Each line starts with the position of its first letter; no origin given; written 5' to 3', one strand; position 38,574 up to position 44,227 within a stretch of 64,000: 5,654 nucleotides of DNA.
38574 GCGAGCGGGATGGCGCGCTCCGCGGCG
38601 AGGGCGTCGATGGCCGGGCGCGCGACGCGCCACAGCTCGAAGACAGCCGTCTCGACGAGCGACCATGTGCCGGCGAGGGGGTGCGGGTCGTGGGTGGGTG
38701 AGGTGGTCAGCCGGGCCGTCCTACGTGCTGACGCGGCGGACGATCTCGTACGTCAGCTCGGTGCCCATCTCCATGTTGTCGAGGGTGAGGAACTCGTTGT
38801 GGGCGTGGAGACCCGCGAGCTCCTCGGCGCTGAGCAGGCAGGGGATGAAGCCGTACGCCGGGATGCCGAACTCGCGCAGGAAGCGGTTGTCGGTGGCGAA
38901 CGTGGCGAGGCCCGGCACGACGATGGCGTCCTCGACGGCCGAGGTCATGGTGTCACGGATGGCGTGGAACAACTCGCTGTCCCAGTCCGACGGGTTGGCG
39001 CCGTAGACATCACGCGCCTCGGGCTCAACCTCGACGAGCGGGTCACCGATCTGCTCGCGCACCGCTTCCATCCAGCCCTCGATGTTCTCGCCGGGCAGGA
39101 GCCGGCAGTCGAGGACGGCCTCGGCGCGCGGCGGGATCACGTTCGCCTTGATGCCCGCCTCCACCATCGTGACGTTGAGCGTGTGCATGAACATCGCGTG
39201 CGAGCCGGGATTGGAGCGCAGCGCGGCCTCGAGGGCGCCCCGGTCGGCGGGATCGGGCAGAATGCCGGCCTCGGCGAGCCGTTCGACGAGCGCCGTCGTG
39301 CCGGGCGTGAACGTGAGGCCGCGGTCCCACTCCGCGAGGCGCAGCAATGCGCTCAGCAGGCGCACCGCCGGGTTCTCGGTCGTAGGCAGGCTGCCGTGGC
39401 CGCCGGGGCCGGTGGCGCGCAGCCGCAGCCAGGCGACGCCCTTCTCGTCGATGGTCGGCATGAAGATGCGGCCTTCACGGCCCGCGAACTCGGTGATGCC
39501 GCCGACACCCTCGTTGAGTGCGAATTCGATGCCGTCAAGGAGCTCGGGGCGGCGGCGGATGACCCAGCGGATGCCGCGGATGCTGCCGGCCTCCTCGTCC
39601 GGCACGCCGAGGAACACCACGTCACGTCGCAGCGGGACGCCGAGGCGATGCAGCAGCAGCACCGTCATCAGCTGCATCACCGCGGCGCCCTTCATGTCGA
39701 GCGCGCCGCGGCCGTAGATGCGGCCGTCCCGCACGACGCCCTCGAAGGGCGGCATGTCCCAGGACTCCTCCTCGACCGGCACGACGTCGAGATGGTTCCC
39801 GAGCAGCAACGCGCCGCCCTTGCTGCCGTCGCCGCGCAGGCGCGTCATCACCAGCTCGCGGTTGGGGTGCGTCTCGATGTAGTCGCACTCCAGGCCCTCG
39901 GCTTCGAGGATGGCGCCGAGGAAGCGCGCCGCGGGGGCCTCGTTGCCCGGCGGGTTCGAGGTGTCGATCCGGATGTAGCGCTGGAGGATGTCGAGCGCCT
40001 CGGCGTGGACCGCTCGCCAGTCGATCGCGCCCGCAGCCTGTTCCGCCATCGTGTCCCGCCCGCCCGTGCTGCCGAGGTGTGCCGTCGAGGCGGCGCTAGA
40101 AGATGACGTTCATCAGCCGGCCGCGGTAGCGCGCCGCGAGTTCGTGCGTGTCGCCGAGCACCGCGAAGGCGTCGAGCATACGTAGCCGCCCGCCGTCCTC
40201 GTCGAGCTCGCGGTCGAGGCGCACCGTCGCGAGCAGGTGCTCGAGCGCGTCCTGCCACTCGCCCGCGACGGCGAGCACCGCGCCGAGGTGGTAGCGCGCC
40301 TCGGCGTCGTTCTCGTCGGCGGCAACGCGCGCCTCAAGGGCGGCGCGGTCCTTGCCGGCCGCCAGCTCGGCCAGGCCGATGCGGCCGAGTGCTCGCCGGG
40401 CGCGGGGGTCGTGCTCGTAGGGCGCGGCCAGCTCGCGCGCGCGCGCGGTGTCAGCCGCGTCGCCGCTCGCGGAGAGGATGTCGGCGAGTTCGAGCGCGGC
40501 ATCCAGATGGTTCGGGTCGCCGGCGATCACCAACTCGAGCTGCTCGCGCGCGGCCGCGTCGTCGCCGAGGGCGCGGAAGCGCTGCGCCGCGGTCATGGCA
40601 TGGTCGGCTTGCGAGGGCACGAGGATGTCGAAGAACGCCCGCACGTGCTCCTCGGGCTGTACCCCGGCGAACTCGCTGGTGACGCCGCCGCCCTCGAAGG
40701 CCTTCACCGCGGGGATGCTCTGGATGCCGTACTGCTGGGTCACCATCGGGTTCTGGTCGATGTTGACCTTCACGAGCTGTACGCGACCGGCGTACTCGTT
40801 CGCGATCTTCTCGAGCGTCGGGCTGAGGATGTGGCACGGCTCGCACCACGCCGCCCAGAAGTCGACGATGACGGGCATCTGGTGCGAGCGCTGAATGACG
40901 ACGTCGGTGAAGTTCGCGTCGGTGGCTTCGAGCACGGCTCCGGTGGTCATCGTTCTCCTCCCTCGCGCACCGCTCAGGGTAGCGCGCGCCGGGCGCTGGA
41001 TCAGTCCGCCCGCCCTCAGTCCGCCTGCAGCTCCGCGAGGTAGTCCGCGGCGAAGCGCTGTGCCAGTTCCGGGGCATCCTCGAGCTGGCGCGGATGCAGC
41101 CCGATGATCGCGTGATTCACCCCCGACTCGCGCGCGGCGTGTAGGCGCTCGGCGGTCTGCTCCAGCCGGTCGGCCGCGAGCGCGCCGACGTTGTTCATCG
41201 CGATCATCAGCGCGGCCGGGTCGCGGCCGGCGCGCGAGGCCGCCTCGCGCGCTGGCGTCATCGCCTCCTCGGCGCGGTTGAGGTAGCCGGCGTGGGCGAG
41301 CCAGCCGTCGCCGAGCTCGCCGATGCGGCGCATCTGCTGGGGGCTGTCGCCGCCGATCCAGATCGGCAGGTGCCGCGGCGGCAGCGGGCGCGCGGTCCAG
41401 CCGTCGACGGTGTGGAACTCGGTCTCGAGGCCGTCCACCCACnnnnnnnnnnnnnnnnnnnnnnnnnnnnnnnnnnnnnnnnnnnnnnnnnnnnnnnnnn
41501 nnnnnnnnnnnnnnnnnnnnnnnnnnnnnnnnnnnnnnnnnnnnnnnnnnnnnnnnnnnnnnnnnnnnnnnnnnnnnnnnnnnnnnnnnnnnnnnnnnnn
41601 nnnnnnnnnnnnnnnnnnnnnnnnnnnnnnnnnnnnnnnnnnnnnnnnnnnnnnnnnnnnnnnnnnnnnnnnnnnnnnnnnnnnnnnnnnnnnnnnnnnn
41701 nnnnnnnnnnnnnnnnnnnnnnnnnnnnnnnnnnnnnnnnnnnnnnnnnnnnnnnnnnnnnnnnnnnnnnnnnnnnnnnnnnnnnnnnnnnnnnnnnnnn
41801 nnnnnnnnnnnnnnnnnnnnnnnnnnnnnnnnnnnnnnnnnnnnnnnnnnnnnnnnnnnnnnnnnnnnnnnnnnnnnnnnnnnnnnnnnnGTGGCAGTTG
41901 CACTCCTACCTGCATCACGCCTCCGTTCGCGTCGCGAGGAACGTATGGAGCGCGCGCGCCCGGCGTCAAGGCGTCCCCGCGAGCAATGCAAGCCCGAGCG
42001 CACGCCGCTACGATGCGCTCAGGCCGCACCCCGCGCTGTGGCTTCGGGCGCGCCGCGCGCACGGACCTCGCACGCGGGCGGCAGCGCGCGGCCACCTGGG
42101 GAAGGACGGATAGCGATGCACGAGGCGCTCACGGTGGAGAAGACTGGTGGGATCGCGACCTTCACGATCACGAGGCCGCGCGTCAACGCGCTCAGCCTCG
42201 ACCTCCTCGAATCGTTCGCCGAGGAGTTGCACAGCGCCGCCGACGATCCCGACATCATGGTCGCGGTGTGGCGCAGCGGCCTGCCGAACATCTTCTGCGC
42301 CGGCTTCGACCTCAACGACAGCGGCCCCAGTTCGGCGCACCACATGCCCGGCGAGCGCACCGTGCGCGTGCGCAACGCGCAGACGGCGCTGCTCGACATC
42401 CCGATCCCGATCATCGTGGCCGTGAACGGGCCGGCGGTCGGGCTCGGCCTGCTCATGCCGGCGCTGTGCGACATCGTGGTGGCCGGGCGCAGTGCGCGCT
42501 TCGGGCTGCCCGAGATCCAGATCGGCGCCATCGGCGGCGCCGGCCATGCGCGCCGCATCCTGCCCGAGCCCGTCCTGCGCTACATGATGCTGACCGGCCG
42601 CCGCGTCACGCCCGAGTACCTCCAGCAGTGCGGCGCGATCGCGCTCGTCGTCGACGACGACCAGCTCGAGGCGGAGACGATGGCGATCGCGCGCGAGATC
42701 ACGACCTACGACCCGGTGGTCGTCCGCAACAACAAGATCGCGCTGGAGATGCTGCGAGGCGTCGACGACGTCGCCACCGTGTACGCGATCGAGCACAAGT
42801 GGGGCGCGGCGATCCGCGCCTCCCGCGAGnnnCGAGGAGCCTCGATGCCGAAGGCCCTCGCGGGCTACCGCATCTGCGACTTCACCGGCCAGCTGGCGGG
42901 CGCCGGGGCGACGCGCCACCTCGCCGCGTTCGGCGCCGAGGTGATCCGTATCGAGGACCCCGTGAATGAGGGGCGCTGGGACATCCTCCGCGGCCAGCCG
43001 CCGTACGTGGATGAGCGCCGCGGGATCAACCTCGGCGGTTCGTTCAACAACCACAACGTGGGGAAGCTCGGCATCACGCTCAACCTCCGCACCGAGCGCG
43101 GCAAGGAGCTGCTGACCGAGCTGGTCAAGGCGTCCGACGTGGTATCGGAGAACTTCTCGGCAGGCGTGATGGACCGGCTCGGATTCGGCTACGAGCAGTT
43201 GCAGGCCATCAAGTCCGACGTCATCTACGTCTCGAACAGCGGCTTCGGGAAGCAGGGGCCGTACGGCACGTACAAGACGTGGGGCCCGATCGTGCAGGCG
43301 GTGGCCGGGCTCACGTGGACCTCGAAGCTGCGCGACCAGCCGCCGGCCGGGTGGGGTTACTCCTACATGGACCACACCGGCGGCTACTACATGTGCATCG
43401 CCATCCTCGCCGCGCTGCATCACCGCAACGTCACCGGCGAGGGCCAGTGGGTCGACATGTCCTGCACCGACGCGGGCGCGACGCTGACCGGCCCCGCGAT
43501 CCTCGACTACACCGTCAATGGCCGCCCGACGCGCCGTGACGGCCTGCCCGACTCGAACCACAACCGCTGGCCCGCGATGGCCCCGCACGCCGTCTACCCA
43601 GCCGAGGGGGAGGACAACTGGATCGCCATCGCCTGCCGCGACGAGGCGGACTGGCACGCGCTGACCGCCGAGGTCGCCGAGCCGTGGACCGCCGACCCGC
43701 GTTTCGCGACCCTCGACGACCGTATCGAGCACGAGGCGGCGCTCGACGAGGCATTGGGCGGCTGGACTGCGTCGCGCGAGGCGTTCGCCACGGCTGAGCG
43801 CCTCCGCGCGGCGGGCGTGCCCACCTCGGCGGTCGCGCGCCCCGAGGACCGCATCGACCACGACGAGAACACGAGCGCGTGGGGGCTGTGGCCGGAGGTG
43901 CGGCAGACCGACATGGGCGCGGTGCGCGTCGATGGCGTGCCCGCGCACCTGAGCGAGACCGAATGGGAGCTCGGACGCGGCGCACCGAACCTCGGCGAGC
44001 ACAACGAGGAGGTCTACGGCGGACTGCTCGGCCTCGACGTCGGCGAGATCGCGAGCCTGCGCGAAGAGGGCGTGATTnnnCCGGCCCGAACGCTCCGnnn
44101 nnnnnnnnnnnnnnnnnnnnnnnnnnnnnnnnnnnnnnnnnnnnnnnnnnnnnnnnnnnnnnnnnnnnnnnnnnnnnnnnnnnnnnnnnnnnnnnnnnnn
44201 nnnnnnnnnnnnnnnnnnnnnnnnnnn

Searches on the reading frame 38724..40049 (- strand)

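Call 20: search_protein_families(library=pfam, proteins=[window:38724-40049:-], max_evalue=0.001)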
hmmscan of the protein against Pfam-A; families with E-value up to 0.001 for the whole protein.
window:38724-40049:- (442 aa): 3 families
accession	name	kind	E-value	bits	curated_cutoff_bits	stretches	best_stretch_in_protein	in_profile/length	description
PF01546.33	Peptidase_M20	-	6e-32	111.7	24.6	1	82-438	1-205/206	Peptidase family M20/M25/M40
PF07687.19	M20_dimer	-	1.3e-15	57.7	21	1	202-340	3-105/107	Peptidase dimerisation domain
PF04389.22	Peptidase_M28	-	0.00054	20.2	21.3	0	69-157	4-71/193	Peptidase family M28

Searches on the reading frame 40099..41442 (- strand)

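Call 20: search_protein_families(library=pfam, proteins=[window:40099-41442:-], max_evalue=0.001)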
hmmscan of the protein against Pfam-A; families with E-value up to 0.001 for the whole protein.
window:40099-41442:- (448 aa): 8 families
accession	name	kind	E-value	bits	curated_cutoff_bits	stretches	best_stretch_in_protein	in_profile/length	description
PF00085.26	Thioredoxin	-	3.7e-24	85.1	23.5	1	170-270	2-100/103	Thioredoxin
PF14561.12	TPR_20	-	1.9e-19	70.2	25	1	361-448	3-90/90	Tetratricopeptide repeat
PF13905.12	Thioredoxin_8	-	2.5e-05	25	27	1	190-237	3-52/94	Thioredoxin-like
PF08534.16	Redoxin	-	0.00012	22.3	26.6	1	178-254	18-97/148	Redoxin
PF13098.12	Thioredoxin_2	-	0.00014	22.6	27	1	186-269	3-102/104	Thioredoxin-like domain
PF13431.12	TPR_17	-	0.00018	21.9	24.4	0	305-331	5-30/34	Tetratricopeptide repeat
PF14559.12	TPR_19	-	0.00025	21.7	25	0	292-354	4-67/68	Tetratricopeptide repeat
PF00578.27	AhpC-TSA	-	0.00064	20.1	26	0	172-232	9-71/124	AhpC/TSA family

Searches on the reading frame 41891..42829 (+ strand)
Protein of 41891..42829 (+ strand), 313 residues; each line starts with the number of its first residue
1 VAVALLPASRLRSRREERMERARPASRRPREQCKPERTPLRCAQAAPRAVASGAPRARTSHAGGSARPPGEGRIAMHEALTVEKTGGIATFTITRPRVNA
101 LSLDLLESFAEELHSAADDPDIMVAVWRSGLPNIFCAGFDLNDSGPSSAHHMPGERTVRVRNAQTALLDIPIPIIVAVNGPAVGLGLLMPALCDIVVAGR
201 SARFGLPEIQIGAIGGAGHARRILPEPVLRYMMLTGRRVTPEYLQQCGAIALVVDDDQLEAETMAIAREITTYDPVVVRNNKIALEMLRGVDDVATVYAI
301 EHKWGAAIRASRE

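Call 20: search_protein_families(library=pfam, proteins=[window:41891-42829:+], max_evalue=0.001)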
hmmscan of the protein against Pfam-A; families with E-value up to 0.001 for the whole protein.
window:41891-42829:+ (313 aa): 2 families
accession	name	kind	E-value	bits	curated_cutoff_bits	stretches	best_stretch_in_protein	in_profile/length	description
PF00378.25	ECH_1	-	9.7e-37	127.1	27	1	84-285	2-205/251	Enoyl-CoA hydratase/isomerase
PF16113.10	ECH_2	-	5.8e-17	62.6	27.2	1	90-268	3-186/335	Enoyl-CoA hydratase/isomerase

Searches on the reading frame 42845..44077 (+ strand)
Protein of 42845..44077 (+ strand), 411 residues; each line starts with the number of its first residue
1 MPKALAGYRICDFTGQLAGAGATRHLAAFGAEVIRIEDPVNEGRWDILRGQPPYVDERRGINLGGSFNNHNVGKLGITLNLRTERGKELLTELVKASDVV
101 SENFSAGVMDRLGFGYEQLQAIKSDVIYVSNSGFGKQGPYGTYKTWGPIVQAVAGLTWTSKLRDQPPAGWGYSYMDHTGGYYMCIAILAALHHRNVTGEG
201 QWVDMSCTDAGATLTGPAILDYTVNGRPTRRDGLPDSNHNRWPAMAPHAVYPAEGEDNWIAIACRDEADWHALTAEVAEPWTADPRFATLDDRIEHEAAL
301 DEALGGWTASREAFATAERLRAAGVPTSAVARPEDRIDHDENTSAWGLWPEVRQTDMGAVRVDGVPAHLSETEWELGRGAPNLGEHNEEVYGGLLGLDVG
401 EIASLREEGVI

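Call 3: search_protein_families(library=pfam, proteins=[window:42845-44077:+], max_evalue=0.01)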
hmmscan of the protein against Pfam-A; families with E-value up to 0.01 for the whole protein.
window:42845-44077:+ (411 aa): 1 family
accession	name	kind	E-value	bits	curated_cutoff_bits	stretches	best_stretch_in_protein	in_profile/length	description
PF02515.22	CoA_transf_3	-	1.5e-94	317.6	23.3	1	5-387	1-366/366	CoA-transferase family III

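Call 33: search_protein_families(library=ncbifam, proteins=[window:42845-44077:+], max_evalue=0.00001)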
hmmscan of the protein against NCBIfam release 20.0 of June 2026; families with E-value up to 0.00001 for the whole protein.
window:42845-44077:+ (411 aa): 7 families
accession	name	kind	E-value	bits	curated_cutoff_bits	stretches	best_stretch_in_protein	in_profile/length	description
NF003809.0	PRK05398.1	subfamily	6.5e-59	199.5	442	1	2-411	2-416/416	formyl-CoA transferase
TIGR03253.1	oxalate_frc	equivalog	3.8e-58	197.2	504.2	2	3-212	2-204/416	formyl-CoA transferase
NF041294.1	Scnl_mescCoAtase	equivalog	1.7e-57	195.3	700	1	4-391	3-380/381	succinyl-CoA:mesaconate CoA-transferase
NF052585.1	SucGlutTfsCaiB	equivalog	4.1e-53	180.4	750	1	3-392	6-386/394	succinate--glutarate CoA-transferase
NF008511.0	PRK11430.1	equivalog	6.1e-50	170.4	522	1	6-332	11-322/381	CoA:oxalate CoA-transferase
TIGR04253.1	mesacon_CoA_iso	equivalog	2.3e-18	66.4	725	1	5-216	3-203/403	2-methylfumaryl-CoA isomerase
NF002914.1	PRK03525.1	equivalog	1.9e-15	56.7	413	1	6-233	11-224/400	L-carnitine CoA-transferase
